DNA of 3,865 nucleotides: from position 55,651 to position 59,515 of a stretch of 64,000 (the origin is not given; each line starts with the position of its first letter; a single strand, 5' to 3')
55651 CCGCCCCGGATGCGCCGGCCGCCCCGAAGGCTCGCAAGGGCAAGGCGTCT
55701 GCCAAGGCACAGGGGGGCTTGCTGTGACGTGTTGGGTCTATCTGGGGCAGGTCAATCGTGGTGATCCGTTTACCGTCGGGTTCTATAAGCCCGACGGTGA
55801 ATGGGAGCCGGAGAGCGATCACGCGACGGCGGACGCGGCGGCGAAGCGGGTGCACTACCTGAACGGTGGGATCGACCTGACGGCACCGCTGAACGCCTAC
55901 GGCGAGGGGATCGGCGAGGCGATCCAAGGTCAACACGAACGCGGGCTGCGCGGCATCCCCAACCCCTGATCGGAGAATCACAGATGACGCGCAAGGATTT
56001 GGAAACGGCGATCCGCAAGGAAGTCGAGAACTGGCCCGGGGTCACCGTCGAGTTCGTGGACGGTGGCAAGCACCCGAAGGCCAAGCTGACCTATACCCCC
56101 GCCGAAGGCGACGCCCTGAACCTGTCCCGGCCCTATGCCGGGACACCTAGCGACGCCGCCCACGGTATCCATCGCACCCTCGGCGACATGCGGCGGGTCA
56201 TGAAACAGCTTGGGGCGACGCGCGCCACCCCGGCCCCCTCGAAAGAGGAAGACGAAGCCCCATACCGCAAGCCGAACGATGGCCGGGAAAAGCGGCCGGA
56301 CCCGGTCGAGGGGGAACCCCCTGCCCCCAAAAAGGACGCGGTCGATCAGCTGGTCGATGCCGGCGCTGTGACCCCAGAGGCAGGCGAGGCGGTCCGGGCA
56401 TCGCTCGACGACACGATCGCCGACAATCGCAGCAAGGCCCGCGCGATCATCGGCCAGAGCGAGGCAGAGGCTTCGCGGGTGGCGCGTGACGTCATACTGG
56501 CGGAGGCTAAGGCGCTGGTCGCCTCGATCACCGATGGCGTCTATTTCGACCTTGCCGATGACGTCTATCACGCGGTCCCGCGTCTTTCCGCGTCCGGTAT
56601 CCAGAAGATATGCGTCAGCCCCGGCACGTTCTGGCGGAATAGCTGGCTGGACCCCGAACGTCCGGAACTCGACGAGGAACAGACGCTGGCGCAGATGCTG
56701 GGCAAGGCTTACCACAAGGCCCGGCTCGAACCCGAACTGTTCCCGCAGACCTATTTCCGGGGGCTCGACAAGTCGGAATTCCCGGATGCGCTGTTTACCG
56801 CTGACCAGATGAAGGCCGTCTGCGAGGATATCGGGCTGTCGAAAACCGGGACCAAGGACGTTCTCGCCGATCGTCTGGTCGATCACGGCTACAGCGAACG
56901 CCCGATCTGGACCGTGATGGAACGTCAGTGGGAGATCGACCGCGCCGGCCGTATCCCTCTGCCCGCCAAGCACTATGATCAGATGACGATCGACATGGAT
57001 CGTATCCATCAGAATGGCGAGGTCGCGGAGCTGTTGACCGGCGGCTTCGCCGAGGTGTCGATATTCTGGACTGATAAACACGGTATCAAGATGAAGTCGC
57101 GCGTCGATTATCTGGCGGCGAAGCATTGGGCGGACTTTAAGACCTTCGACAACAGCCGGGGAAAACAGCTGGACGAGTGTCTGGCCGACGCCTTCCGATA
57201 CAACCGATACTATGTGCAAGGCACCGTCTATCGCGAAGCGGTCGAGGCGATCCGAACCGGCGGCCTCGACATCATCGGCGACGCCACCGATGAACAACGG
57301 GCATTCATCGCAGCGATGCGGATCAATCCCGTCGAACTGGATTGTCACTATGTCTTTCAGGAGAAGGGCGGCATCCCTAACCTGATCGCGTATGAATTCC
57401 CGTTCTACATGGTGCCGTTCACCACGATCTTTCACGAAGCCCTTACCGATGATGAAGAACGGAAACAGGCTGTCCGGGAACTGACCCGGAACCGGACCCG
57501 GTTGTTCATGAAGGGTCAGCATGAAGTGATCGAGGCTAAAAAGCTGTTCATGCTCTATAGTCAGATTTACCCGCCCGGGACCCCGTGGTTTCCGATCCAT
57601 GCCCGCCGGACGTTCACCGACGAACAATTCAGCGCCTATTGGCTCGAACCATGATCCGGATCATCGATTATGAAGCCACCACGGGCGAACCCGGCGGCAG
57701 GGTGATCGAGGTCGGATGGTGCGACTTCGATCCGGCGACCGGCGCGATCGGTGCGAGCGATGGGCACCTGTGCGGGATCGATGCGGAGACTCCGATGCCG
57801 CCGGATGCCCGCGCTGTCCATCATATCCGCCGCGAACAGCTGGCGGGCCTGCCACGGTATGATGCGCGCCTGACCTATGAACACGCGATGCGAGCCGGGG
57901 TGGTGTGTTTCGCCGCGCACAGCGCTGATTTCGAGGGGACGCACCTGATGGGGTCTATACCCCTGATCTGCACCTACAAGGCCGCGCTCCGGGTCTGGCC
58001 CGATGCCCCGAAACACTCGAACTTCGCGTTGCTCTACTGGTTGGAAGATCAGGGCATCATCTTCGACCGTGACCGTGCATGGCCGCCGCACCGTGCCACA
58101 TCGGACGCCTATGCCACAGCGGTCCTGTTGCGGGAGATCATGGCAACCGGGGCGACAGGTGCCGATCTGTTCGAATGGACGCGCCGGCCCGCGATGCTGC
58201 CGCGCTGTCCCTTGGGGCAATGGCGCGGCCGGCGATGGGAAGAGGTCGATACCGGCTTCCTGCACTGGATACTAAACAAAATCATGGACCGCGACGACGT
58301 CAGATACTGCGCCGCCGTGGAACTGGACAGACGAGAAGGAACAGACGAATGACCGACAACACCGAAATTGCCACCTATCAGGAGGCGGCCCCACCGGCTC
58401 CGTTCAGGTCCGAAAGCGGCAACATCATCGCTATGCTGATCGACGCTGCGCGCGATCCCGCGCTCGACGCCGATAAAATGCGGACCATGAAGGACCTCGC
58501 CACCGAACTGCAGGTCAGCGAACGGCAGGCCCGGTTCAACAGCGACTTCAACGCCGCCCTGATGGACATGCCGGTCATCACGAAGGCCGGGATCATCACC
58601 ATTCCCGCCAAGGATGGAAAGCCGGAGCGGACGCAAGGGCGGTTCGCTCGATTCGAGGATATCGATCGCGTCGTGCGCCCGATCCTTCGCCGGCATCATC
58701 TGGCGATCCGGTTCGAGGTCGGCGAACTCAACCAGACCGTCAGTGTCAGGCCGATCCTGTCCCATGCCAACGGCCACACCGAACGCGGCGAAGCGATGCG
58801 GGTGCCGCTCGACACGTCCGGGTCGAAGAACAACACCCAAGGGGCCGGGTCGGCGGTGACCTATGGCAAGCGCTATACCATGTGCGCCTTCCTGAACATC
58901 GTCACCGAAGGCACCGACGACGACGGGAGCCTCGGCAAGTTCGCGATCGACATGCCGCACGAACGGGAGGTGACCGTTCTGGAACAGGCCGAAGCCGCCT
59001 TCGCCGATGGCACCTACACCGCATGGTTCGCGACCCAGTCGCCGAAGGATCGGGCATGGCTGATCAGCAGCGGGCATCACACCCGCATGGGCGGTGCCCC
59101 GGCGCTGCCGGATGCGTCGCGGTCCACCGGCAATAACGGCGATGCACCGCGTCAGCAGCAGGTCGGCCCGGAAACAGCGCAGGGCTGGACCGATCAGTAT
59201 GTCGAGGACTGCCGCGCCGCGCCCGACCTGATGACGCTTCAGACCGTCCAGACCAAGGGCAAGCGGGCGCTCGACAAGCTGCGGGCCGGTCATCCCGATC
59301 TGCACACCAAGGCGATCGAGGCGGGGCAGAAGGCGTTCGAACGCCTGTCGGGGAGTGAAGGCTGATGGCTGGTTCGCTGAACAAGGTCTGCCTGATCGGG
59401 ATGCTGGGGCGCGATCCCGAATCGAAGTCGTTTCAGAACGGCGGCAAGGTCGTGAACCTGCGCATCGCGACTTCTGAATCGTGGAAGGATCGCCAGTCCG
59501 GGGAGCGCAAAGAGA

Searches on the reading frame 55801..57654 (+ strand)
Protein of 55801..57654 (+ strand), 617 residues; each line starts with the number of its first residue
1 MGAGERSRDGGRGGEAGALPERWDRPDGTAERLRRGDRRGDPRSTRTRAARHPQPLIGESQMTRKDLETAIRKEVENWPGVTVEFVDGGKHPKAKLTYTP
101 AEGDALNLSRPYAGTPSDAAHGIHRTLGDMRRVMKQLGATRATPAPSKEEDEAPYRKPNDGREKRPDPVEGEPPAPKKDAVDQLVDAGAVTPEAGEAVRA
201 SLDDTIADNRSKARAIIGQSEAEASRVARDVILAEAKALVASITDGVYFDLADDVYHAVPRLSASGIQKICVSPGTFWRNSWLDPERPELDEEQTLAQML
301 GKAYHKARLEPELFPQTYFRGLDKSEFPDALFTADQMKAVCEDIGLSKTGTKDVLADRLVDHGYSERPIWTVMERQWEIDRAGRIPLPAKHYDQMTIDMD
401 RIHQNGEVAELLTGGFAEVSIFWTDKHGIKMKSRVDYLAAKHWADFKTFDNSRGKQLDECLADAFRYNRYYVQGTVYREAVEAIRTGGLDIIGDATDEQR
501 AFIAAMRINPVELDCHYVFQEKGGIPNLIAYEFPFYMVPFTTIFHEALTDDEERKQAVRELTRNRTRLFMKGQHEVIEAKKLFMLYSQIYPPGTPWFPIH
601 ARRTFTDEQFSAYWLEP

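Call 78: search_protein_families(library=phrogs, proteins=[window:55801-57654:+], max_evalue=0.00001)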
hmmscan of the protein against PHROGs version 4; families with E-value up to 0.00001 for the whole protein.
window:55801-57654:+ (617 aa): 2 families
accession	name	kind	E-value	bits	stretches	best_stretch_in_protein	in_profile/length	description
phrog_412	-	DNA, RNA and nucleotide metabolism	2.8e-52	179.5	1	63-516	2-360/440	exonuclease VIII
phrog_607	-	DNA, RNA and nucleotide metabolism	1.3e-10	41.2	1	180-483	529-804/883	exonuclease VII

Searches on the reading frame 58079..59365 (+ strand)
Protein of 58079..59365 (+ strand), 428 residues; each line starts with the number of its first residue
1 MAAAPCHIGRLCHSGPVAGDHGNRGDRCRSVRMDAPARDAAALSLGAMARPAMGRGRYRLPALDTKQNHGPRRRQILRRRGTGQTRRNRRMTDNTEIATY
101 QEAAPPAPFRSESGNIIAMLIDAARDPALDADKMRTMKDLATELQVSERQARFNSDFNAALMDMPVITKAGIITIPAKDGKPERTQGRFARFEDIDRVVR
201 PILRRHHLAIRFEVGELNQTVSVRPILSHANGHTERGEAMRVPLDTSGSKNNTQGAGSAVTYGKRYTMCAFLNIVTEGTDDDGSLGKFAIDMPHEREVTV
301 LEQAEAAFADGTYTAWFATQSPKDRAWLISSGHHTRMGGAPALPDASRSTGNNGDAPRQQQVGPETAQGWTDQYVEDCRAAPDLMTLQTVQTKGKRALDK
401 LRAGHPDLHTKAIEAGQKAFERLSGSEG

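Call 78: search_protein_families(library=phrogs, proteins=[window:58079-59365:+], max_evalue=0.00001)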
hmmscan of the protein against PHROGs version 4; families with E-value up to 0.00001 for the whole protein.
window:58079-59365:+ (428 aa): 3 families
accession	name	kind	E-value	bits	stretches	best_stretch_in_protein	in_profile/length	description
phrog_155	-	DNA, RNA and nucleotide metabolism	4.9e-26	93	1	100-284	15-193/308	Erf-like ssDNA annealing protein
phrog_2324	-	DNA, RNA and nucleotide metabolism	1.1e-18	68.5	1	173-284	22-129/193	Erf-like ssDNA annealing protein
phrog_34817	-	unknown function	6.6e-10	39.7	1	157-283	16-135/291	-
